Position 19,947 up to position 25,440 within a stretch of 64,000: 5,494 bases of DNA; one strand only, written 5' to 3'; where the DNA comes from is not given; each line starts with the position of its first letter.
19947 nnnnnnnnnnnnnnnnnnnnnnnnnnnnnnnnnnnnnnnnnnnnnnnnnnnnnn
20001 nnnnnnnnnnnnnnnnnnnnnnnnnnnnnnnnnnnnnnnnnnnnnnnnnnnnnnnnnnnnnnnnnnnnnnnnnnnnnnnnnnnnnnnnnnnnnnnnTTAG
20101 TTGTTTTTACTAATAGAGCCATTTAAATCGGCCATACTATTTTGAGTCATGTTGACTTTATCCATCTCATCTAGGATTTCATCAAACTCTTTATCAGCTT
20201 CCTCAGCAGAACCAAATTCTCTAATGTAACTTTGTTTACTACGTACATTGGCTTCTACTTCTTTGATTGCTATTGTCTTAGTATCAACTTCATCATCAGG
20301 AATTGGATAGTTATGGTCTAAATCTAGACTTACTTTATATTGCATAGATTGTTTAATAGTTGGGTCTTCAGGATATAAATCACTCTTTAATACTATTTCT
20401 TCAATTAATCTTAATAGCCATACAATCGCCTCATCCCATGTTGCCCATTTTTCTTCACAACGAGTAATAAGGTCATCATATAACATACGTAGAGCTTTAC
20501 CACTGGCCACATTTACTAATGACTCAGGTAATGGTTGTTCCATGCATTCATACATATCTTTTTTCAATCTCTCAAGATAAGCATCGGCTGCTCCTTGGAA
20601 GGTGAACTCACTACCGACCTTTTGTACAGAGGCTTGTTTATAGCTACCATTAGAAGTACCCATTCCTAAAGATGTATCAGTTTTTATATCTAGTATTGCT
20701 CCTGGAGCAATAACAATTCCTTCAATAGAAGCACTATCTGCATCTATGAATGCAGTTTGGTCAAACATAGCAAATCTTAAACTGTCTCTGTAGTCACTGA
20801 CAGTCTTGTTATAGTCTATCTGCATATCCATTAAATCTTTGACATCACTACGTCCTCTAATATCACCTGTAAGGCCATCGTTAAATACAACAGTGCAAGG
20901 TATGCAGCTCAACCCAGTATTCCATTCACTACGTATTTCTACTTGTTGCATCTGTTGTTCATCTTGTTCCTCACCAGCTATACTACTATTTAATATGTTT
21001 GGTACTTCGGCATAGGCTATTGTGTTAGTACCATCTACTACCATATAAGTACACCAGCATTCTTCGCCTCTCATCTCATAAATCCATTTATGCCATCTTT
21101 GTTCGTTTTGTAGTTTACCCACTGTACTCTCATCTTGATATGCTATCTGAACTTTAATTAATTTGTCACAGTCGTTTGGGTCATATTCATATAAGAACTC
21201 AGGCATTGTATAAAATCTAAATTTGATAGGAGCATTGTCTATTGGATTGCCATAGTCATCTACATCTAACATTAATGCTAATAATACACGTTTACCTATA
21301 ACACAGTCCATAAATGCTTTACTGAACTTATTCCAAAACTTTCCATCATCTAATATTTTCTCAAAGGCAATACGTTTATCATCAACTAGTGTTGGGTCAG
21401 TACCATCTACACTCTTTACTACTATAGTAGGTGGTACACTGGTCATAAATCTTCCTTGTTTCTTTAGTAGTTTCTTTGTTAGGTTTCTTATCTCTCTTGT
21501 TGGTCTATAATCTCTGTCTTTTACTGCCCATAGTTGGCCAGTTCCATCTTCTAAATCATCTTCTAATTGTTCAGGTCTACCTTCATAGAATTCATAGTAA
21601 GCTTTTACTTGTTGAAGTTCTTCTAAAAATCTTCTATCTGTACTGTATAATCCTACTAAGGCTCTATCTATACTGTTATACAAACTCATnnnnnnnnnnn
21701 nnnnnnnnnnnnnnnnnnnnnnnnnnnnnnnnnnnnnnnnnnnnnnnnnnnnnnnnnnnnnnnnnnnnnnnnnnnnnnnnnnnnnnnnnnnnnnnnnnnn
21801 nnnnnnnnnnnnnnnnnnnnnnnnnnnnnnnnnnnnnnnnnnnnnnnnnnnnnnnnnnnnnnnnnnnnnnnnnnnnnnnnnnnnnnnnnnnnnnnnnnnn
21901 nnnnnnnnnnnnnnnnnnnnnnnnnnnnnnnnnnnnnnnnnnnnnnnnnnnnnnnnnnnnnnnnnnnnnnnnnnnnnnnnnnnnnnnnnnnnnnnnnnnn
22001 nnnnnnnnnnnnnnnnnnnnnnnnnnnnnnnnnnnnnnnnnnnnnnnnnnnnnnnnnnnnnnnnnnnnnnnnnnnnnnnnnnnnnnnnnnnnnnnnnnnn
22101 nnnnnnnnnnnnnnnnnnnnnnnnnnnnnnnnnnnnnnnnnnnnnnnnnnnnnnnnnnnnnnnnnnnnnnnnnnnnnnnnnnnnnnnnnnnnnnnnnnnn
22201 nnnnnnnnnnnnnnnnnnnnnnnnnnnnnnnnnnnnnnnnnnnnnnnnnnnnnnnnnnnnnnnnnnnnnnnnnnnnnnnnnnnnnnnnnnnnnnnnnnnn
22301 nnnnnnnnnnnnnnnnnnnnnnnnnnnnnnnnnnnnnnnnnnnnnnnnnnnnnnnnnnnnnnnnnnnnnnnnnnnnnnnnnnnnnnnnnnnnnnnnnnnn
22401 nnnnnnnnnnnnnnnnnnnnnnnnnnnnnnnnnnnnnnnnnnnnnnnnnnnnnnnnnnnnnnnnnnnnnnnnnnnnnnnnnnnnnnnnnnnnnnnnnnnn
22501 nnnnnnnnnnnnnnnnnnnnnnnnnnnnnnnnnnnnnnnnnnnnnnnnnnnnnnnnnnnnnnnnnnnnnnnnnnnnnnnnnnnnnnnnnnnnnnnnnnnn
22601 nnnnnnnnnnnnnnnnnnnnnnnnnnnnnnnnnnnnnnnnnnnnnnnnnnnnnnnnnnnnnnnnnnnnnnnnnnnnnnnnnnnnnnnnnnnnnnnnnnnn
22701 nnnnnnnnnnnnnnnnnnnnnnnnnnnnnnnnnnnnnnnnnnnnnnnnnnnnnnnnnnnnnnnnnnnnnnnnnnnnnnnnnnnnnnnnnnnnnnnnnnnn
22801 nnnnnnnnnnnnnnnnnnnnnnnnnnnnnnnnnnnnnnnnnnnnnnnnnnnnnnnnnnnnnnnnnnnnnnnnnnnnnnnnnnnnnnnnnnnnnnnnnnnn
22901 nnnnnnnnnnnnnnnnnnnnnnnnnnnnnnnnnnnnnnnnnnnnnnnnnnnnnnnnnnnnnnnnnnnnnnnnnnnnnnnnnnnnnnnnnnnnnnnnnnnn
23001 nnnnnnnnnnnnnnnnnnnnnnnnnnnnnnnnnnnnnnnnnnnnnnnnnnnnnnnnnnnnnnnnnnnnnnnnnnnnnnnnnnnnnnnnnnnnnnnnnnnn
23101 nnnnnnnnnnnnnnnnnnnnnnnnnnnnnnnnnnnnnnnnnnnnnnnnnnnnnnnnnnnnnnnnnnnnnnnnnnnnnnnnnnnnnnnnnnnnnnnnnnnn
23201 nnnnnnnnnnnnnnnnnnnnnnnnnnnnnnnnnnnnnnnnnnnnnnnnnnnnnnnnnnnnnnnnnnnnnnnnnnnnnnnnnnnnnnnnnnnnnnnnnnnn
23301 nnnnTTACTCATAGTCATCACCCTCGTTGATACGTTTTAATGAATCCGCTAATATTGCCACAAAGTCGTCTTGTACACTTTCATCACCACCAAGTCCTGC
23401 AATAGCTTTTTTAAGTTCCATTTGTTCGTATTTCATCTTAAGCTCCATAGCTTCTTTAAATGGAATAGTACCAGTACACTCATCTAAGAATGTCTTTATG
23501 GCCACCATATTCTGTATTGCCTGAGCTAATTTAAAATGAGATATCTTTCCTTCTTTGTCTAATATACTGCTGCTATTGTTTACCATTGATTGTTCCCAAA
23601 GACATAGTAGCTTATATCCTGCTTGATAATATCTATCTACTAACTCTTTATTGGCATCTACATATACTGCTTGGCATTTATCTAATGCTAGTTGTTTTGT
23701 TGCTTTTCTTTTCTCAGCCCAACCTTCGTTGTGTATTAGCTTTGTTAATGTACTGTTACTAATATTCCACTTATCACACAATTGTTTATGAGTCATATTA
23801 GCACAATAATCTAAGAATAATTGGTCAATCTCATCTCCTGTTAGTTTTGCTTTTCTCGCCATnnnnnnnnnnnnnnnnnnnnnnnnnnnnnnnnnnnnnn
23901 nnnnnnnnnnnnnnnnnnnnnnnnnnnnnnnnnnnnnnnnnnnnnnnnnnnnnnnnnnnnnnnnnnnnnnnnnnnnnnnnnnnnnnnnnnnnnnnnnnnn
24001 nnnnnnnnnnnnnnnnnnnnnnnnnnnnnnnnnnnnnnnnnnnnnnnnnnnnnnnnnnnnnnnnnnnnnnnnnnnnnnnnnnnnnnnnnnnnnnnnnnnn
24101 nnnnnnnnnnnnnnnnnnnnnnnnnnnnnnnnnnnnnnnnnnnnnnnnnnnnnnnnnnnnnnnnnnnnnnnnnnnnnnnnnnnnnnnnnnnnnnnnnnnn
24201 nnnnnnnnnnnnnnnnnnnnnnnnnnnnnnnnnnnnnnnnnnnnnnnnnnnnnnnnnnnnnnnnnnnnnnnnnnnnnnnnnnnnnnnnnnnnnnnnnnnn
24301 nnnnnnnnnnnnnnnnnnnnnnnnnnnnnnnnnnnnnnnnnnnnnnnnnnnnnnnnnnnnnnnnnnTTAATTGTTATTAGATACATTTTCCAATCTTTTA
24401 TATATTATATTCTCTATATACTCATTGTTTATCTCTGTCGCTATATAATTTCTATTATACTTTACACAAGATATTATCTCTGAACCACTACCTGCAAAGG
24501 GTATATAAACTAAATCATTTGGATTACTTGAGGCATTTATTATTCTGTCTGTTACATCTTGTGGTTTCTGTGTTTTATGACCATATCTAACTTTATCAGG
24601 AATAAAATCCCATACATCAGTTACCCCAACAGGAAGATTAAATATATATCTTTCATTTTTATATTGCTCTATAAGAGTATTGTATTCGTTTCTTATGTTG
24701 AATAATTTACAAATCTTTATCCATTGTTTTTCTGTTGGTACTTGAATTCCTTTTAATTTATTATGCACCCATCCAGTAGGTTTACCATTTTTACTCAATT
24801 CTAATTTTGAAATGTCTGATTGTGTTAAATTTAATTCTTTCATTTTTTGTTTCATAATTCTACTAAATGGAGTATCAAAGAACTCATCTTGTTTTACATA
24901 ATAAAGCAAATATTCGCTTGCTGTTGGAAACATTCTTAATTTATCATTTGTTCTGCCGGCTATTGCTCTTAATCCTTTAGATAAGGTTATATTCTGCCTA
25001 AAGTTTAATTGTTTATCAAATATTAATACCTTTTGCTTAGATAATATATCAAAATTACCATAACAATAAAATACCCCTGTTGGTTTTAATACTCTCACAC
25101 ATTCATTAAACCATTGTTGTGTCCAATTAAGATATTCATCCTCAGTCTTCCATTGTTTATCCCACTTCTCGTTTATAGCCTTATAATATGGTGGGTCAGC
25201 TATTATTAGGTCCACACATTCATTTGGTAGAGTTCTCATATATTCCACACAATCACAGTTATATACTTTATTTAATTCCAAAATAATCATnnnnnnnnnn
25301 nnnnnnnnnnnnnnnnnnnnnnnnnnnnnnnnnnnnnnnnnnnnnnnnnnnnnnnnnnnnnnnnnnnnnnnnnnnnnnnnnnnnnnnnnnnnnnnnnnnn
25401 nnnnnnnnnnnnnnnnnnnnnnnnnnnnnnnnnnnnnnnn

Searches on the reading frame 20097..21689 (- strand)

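Call 61: search_protein_families(library=phrogs, proteins=[window:20097-21689:-], max_evalue=0.001)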
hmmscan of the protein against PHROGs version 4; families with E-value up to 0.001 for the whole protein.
window:20097-21689:- (530 aa): 5 families
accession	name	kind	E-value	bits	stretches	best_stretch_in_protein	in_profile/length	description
phrog_64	-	head and packaging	5.4e-45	154.9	1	23-520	88-507/547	portal protein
phrog_145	-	head and packaging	1.4e-08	35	1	241-522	214-475/493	portal protein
phrog_104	-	head and packaging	2.2e-06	27.6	1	231-432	216-402/550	portal protein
phrog_9064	-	head and packaging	9.9e-06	26.3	1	282-436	6-144/228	portal protein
phrog_156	-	head and packaging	9.3e-05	22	0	264-318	298-354/681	portal protein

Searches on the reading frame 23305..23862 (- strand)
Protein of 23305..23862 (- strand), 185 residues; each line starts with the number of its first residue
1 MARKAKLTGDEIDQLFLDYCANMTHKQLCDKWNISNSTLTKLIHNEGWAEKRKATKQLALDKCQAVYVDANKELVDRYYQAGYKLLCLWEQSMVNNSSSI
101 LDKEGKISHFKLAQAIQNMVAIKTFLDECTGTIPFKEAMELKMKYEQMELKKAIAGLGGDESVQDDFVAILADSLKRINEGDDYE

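Call 61: search_protein_families(library=phrogs, proteins=[window:23305-23862:-], max_evalue=0.001)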
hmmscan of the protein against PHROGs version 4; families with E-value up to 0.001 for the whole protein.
window:23305-23862:- (185 aa): 7 families
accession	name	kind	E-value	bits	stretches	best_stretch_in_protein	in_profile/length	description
phrog_23746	-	unknown function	1.8e-11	45.1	1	14-182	52-225/244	-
phrog_4481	-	unknown function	2e-05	25.2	1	5-100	23-118/196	-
phrog_4151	-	DNA, RNA and nucleotide metabolism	9.7e-05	23.2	1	15-99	13-98/154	DNA binding protein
phrog_1889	-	head and packaging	0.00011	22.8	1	1-58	1-58/276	terminase small subunit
phrog_725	-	transcription regulation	0.00046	21.1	0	1-71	11-71/101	CII-like regulator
phrog_509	-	head and packaging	0.00071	20.2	1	10-62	9-57/238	terminase small subunit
phrog_125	-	DNA, RNA and nucleotide metabolism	0.00072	20.2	1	2-62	158-219/254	DNA invertase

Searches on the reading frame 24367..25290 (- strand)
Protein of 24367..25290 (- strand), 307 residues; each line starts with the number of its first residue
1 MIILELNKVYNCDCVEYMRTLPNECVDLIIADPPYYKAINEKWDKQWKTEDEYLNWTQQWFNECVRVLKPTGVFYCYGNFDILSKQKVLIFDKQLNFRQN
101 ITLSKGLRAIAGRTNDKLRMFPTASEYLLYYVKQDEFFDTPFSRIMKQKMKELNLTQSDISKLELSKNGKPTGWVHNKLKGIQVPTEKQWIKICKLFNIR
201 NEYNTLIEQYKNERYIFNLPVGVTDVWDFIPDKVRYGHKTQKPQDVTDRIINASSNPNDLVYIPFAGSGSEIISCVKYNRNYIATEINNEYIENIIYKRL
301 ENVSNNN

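Call 61: search_protein_families(library=phrogs, proteins=[window:24367-25290:-], max_evalue=0.001)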
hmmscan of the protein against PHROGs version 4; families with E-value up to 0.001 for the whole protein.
window:24367-25290:- (307 aa): 14 families
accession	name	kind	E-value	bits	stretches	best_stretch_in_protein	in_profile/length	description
phrog_67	-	other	7.5e-54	185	1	5-306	122-349/743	DNA methyltransferase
phrog_6025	-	other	5.3e-28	98.9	1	8-130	13-135/192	DNA methyltransferase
phrog_498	-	other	4.7e-22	79.2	1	17-303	214-423/633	DNA methyltransferase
phrog_3008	-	other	1.9e-15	57.8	1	232-305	144-217/244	DNA methyltransferase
phrog_6952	-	other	3.6e-15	57.3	1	196-295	69-171/181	DNA methyltransferase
phrog_12862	-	unknown function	5.5e-10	40.3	1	7-154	3-136/149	-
phrog_18293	-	other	9.4e-10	39.5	1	228-302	36-109/119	methyltransferase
phrog_16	-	DNA, RNA and nucleotide metabolism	4.1e-08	32.9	1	243-294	853-904/986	DNA helicase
phrog_8769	-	other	3e-07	31.2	1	255-301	9-54/71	methyltransferase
phrog_3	-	transcription regulation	5.7e-07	30.6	1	136-218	83-157/430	transcriptional repressor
phrog_11619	-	other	1.8e-06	28.6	1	10-78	71-138/186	DNA methyltransferase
phrog_23085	-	unknown function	1.2e-05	26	1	234-303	40-109/138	-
phrog_18146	-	other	0.00014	21.9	0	242-289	53-101/452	DNA methyltransferase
phrog_2967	-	transcription regulation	0.00065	20.3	0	135-203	4-68/225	transcriptional regulator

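Call 77: search_protein_families(library=pfam, proteins=[window:24367-25290:-], max_evalue=0.01)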
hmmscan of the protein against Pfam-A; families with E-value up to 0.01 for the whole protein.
window:24367-25290:- (307 aa): 1 family
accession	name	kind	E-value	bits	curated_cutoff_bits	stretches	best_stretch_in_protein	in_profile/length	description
PF01555.25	N6_N4_Mtase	-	5.1e-34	118.6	26.7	1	26-295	1-218/221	DNA methylase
